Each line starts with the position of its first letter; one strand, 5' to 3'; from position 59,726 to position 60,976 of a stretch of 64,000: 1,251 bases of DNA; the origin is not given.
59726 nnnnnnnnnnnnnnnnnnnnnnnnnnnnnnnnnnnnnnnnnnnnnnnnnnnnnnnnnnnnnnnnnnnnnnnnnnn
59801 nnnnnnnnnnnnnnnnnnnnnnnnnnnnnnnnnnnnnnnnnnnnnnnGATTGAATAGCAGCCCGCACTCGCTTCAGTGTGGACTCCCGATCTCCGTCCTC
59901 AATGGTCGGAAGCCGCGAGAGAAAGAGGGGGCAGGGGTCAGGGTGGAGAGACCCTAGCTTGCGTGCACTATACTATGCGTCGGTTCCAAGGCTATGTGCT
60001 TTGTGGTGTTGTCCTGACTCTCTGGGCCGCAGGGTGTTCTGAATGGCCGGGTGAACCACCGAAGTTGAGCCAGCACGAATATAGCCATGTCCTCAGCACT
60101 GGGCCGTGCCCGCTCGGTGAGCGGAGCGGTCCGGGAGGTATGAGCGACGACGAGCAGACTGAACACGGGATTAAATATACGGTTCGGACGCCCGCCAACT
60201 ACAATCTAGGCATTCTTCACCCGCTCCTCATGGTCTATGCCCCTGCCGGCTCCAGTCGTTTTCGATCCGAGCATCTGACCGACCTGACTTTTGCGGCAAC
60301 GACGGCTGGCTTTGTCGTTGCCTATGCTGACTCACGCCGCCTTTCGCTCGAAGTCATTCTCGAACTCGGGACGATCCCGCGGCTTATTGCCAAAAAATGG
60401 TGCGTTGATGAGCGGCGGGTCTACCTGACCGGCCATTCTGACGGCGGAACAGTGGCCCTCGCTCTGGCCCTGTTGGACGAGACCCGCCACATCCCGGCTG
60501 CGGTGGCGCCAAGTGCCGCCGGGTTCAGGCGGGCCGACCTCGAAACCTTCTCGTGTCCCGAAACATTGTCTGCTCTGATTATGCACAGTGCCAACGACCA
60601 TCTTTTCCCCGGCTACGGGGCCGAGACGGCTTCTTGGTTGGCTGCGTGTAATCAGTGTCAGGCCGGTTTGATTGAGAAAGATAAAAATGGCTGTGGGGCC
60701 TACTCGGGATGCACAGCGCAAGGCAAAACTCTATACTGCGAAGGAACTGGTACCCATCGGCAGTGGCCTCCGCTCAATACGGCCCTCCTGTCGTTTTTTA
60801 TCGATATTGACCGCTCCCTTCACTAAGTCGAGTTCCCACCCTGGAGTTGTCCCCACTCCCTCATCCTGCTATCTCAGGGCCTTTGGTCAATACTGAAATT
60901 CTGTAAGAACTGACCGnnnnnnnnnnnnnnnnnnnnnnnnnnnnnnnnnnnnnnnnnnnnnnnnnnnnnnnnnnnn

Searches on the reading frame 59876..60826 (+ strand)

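Call 3: search_protein_families(library=pfam, proteins=[window:59876-60826:+], max_evalue=0.1)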
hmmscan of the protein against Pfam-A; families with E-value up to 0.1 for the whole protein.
window:59876-60826:+ (316 aa): 9 families
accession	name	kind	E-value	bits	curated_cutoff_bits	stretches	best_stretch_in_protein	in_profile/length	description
PF05448.18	AXE1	-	2.2e-05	23.8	21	1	159-220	155-216/321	Acetyl xylan esterase (AXE1)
PF12697.13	Abhydrolase_6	-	0.00069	20.8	26.3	1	149-230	47-113/217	Alpha/beta hydrolase family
PF00326.27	Peptidase_S9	-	0.016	15.1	22.6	1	170-211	55-94/213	Prolyl oligopeptidase family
PF02230.22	Abhydrolase_2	-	0.032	14.5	23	1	174-260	101-187/217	Phospholipase/Carboxylesterase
PF00756.26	Esterase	-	0.053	13.7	22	1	167-200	102-135/251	Putative esterase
PF12146.15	Hydrolase_4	-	0.06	13.1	27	0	179-221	75-116/239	Serine aminopeptidase, S33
PF01764.32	Lipase_3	-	0.064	13.6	22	1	175-205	61-88/140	Lipase (class 3)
PF07859.19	Abhydrolase_3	-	0.07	13.3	25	1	174-205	65-96/210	alpha/beta hydrolase fold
PF07224.18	Chlorophyllase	-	0.086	12.1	26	0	177-202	113-138/301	Chlorophyllase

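Call 4: search_protein_families(library=ncbifam, proteins=[window:59876-60826:+], max_evalue=0.1)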
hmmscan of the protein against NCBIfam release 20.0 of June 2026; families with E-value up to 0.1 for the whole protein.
window:59876-60826:+ (316 aa): 2 families
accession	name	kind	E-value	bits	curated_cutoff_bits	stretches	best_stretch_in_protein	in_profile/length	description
NF050058.1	e_dPHAscl_type1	hypoth_equivalog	7.4e-07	28.9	150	1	171-214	95-136/276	extracellular catalytic domain type 1 short-chain-length polyhydroxyalkanoate depolymerase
TIGR02821.1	fghA_ester_D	equivalog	0.011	15.3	281.7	1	166-212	124-171/275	S-formylglutathione hydrolase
